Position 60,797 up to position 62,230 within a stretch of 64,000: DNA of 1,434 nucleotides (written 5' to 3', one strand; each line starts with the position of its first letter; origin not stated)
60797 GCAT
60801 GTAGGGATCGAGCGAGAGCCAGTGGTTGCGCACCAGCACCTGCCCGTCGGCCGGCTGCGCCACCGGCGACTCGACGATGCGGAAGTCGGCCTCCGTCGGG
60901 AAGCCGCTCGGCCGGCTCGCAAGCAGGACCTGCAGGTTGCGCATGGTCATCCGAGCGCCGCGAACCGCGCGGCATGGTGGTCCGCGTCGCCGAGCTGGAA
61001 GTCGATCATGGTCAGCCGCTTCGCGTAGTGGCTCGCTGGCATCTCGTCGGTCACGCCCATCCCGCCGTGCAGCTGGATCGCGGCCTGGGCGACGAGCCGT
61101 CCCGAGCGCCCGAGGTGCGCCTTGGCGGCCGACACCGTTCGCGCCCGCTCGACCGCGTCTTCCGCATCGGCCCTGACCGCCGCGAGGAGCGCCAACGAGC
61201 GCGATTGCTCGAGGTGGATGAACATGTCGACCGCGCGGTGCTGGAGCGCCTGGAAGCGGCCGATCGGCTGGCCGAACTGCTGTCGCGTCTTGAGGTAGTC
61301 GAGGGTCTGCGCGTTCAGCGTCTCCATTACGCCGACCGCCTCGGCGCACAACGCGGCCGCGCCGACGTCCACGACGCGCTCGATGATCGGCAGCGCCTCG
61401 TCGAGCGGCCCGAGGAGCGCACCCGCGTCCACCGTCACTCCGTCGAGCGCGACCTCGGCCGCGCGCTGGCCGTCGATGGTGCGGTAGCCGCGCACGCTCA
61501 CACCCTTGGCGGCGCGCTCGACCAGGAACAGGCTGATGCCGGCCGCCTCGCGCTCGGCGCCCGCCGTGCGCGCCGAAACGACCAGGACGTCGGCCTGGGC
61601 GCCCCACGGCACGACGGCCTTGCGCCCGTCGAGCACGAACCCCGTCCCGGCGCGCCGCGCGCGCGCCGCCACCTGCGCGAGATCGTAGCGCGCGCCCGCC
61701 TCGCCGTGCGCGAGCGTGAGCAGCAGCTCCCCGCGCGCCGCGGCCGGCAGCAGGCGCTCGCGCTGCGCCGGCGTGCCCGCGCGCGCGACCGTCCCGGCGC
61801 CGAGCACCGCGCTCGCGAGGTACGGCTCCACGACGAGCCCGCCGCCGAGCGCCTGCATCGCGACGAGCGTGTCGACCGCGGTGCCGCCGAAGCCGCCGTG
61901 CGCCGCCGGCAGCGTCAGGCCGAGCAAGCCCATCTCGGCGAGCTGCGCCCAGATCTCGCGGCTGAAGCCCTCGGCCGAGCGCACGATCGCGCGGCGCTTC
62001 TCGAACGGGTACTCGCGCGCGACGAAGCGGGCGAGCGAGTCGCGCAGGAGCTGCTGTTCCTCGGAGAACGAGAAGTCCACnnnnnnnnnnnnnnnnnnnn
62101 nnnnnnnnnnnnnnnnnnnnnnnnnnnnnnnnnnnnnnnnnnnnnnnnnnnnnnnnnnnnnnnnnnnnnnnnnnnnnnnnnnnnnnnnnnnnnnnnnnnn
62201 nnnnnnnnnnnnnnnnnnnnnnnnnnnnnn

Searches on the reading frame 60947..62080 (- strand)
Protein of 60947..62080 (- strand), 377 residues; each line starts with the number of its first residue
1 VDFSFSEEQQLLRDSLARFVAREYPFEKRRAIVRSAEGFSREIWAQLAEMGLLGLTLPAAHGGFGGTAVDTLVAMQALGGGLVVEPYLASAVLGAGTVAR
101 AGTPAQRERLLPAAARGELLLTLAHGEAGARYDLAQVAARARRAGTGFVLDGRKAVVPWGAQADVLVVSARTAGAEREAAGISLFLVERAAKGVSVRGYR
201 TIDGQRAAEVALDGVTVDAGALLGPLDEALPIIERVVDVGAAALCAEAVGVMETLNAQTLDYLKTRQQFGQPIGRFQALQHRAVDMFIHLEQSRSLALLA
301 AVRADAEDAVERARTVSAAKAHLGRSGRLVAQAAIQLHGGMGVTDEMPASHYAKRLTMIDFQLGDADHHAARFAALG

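Call 65: search_protein_families(library=pfam, proteins=[window:60947-62080:-], max_evalue=0.001)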
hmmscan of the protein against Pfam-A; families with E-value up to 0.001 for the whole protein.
window:60947-62080:- (377 aa): 3 families
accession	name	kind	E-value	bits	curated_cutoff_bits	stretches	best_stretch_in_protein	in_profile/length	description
PF00441.29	Acyl-CoA_dh_1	-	1.5e-22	80.8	22.4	1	234-360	8-132/150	Acyl-CoA dehydrogenase, C-terminal domain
PF02771.21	Acyl-CoA_dh_N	-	3.3e-22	79.4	22.9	1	6-118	1-113/113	Acyl-CoA dehydrogenase, N-terminal domain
PF02770.24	Acyl-CoA_dh_M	-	3.2e-13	50.1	33.3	1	124-210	3-92/97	Acyl-CoA dehydrogenase, middle domain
